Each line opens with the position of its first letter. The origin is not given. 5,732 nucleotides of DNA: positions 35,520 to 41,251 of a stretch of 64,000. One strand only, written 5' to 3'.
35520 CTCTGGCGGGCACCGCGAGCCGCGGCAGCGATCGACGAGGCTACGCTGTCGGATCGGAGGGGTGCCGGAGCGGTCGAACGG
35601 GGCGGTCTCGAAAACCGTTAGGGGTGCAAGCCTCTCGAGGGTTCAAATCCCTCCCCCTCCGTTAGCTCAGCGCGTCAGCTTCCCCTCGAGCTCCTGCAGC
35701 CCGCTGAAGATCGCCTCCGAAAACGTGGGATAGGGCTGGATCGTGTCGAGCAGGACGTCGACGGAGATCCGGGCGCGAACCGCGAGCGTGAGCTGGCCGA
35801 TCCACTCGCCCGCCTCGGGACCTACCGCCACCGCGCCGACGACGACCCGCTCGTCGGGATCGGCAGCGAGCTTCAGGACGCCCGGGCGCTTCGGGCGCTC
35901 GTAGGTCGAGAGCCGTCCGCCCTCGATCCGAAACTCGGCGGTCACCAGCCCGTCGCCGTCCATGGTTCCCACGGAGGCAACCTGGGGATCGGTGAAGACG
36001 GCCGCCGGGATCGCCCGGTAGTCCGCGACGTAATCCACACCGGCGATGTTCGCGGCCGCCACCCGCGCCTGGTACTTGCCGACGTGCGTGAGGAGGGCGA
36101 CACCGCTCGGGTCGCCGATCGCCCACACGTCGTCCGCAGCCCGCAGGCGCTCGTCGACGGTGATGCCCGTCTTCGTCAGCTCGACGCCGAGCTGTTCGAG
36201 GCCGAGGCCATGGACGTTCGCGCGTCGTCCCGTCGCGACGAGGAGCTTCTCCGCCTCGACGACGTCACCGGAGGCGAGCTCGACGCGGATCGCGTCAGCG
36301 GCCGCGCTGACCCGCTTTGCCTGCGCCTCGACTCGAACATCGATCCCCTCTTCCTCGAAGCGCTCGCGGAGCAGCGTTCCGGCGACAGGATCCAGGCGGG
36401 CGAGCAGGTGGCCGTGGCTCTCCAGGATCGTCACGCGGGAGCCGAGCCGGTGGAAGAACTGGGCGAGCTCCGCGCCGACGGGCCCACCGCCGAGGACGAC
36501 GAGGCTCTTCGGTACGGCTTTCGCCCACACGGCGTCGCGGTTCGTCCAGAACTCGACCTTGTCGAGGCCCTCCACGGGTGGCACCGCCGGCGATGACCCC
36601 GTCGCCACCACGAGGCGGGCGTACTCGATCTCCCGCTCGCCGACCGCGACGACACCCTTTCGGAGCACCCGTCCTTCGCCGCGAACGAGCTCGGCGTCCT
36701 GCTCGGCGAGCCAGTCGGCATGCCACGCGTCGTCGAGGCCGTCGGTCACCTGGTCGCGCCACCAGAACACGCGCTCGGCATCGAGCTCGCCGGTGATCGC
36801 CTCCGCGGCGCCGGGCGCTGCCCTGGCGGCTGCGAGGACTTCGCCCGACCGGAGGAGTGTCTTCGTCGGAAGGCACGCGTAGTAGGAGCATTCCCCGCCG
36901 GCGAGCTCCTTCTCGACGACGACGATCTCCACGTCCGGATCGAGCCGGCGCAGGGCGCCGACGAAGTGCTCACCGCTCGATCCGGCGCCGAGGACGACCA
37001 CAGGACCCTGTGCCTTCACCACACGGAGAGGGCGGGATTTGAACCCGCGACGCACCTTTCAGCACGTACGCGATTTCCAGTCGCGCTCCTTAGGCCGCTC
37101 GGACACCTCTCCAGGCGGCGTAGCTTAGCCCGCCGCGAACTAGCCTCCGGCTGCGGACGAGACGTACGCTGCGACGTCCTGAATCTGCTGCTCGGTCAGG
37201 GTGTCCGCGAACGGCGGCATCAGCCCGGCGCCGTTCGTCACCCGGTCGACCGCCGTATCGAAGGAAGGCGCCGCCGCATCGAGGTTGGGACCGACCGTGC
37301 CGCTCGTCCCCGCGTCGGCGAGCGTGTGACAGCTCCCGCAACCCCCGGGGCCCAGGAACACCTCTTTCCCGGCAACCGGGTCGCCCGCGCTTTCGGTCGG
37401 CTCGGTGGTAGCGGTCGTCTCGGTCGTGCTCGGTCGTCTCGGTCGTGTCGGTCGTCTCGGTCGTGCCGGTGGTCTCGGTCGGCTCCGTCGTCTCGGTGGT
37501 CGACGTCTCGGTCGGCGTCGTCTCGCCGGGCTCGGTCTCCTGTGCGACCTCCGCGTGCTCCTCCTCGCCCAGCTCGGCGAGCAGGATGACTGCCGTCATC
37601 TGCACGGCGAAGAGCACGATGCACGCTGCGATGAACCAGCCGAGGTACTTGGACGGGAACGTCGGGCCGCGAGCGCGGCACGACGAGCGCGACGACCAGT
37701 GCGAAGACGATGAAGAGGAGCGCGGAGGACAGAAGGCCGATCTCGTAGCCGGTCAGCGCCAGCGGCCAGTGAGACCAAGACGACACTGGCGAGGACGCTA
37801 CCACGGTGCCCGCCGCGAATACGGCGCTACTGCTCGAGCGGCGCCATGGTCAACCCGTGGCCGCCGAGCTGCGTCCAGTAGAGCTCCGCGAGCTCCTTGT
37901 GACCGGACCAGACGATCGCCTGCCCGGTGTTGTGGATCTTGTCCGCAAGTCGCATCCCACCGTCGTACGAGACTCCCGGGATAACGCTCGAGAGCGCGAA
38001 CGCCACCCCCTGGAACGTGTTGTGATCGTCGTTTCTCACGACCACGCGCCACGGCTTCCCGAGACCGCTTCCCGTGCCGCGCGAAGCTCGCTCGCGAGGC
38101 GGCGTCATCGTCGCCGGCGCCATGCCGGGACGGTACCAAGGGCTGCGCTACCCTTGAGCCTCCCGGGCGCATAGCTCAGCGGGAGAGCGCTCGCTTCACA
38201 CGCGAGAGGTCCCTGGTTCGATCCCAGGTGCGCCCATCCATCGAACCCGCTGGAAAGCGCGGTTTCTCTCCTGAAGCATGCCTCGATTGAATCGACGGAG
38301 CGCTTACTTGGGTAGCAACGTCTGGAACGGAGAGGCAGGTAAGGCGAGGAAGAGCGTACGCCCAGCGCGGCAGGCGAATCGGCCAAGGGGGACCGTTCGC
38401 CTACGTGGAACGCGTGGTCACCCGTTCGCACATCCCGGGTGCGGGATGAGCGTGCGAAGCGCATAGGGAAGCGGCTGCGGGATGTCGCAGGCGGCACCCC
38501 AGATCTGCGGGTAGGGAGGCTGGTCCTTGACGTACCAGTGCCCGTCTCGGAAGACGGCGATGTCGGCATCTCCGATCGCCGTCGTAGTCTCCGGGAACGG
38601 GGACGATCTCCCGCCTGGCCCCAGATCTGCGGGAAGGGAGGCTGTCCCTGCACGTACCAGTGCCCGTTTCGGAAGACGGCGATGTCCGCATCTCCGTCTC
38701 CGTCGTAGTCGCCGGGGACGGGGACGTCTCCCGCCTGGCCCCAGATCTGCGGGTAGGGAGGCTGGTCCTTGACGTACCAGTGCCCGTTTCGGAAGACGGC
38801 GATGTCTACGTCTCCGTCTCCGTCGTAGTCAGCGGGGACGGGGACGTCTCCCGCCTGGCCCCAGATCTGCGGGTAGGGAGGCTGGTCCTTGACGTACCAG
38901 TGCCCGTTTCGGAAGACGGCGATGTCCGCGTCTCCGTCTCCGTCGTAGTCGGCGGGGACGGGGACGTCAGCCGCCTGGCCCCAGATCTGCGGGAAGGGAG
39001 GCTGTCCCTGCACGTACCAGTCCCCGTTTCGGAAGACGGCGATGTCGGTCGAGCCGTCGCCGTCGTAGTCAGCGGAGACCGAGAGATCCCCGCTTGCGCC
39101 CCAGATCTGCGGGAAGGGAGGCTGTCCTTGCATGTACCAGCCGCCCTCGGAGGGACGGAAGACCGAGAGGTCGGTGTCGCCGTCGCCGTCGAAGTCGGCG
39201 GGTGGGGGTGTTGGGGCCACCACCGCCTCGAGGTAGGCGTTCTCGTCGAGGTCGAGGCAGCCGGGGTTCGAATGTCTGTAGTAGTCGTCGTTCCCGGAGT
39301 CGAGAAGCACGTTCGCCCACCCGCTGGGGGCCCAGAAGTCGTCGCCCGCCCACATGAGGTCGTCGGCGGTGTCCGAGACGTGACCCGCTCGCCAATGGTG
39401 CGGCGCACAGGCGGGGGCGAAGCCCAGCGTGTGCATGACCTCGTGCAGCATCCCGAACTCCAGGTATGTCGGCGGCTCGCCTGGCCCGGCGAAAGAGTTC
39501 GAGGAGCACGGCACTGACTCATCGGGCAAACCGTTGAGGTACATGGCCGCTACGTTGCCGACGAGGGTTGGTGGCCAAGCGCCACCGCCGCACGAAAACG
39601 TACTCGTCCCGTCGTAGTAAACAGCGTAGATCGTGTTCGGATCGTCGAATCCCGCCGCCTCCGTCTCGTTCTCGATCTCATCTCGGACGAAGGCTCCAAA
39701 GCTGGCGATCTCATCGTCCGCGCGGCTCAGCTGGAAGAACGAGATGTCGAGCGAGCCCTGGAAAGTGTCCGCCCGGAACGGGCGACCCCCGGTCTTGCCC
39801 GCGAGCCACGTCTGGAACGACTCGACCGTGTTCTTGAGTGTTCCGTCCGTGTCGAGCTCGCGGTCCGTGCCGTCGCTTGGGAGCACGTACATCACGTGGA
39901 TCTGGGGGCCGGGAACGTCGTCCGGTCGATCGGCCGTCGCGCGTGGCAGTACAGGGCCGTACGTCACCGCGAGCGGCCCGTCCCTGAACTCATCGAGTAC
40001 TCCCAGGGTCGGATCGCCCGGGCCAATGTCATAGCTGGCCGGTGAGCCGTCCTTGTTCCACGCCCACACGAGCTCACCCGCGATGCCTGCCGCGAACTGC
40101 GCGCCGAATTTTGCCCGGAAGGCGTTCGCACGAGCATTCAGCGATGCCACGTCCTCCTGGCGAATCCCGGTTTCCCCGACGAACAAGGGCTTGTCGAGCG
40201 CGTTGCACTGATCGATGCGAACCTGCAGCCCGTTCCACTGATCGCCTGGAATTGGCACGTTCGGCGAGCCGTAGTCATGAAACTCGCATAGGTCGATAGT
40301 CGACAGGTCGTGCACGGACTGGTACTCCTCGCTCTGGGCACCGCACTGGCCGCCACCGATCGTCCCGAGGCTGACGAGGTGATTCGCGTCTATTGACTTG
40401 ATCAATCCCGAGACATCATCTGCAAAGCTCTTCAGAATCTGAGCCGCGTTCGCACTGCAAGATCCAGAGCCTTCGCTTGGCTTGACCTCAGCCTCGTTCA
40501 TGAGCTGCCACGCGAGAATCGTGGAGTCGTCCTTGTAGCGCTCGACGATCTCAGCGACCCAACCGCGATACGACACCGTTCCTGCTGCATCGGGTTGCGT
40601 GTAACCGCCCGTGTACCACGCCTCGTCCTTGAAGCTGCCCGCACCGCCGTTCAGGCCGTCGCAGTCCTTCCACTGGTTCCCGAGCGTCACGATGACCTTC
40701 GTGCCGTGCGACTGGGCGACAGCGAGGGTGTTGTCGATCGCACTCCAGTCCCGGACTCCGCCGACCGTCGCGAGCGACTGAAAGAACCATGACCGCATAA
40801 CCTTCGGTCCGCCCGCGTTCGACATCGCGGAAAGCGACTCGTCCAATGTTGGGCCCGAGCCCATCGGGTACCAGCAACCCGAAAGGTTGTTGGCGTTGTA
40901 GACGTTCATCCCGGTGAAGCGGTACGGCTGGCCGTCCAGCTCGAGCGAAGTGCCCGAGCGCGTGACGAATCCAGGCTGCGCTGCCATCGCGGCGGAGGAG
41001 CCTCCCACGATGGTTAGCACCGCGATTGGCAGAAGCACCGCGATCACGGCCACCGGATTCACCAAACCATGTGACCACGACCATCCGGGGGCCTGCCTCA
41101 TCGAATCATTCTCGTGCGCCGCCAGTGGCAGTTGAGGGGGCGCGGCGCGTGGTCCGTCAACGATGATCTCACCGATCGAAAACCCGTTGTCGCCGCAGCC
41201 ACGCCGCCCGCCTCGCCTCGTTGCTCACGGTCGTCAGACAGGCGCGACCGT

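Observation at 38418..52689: Three co-oriented giant secreted proteins share a C-terminal FG-GAP/VCBS-type propeller module but carry different carbohydrate-active heads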

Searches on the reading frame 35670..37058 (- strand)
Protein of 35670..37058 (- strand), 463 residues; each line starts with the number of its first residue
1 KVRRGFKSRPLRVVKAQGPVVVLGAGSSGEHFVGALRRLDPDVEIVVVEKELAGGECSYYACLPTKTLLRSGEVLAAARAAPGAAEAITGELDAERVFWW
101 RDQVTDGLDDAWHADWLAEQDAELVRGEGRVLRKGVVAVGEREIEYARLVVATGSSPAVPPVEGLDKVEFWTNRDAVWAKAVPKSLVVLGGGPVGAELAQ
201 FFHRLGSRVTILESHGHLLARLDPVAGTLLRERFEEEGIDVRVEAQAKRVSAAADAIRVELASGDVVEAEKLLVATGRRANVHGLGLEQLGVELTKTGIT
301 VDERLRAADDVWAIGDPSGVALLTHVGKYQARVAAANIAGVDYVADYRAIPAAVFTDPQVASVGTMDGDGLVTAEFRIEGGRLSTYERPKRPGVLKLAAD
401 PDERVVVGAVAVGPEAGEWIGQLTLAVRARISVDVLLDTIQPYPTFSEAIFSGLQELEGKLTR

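Call 31: search_protein_families(library=pfam, proteins=[window:35670-37058:-], max_evalue=0.001)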
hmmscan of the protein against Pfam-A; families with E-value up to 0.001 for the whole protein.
window:35670-37058:- (463 aa): 7 families
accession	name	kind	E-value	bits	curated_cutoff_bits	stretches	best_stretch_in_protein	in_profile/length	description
PF07992.20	Pyr_redox_2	-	5.2e-55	187.3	26.1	1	20-320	3-280/291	Pyridine nucleotide-disulphide oxidoreductase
PF00070.33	Pyr_redox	-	2.5e-19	70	22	1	186-260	2-78/82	Pyridine nucleotide-disulphide oxidoreductase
PF02852.28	Pyr_redox_dim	-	4.4e-16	59.5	25.3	1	350-450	1-106/110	Pyridine nucleotide-disulphide oxidoreductase, dimerisation domain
PF13738.12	Pyr_redox_3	-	5.8e-09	36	30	1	142-285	121-274/305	Pyridine nucleotide-disulphide oxidoreductase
PF03486.20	HI0933_like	-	2.9e-06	27.4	50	0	229-296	114-181/244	HI0933-like protein Rossmann domain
PF01262.27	AlaDh_PNT_C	-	0.00026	20.9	23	0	183-231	28-77/214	Alanine dehydrogenase/PNT, C-terminal domain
PF13450.12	NAD_binding_8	-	0.00057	20.5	21.9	0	188-218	1-31/68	NAD(P)-binding Rossmann-like domain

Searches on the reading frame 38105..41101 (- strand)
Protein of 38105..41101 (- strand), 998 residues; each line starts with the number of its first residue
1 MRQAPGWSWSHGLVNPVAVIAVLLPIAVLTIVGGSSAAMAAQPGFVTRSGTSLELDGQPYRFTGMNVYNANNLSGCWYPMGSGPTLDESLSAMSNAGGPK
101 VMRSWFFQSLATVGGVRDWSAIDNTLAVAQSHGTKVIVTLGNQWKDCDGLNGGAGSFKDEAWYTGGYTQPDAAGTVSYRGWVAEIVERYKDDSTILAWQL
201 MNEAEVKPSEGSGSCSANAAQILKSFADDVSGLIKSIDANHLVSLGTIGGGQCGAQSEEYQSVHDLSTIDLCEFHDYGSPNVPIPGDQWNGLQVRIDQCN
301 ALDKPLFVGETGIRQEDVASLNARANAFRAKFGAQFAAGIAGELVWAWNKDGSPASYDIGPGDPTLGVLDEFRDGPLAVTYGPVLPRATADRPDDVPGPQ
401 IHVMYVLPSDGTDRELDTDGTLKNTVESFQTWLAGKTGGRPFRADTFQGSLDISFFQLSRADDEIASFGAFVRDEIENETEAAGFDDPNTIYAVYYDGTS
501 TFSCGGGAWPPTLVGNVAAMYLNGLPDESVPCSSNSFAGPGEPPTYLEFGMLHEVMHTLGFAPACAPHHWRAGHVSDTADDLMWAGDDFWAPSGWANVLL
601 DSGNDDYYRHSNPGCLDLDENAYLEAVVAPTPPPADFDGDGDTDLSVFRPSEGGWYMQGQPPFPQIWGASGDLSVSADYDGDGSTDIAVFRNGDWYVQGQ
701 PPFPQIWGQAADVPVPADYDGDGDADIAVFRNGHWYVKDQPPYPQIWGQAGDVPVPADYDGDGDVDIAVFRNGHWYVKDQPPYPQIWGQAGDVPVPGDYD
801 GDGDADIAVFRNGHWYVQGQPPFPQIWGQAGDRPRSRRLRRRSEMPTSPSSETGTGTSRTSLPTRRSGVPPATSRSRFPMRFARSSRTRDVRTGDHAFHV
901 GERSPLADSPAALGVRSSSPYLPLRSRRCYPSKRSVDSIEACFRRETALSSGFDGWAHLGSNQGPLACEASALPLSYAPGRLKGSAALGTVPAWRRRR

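Call 7: search_protein_families(library=pfam, proteins=[window:38105-41101:-], max_evalue=0.01)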
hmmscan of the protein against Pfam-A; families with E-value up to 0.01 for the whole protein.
window:38105-41101:- (998 aa): 4 families
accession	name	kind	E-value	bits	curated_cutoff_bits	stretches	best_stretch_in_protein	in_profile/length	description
PF01839.29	FG-GAP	-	2.4e-12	46.9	22.1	1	635-653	8-26/37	FG-GAP repeat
PF00150.24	Cellulase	-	1e-10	42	23.5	1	77-349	17-269/272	Cellulase (glycosyl hydrolase family 5)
PF13517.12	FG-GAP_3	-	1e-09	39.3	26.9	3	678-729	1-61/61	FG-GAP-like repeat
PF06938.16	DUF1285_N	-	0.0006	20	29.3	0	802-821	11-30/67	Domain of unknown function (DUF1285), N-terminal domain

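Call 57: search_protein_families(library=ncbifam, proteins=[window:38105-41101:-], max_evalue=0.001)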
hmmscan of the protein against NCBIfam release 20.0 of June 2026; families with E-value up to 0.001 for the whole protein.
window:38105-41101:- (998 aa): 0 families
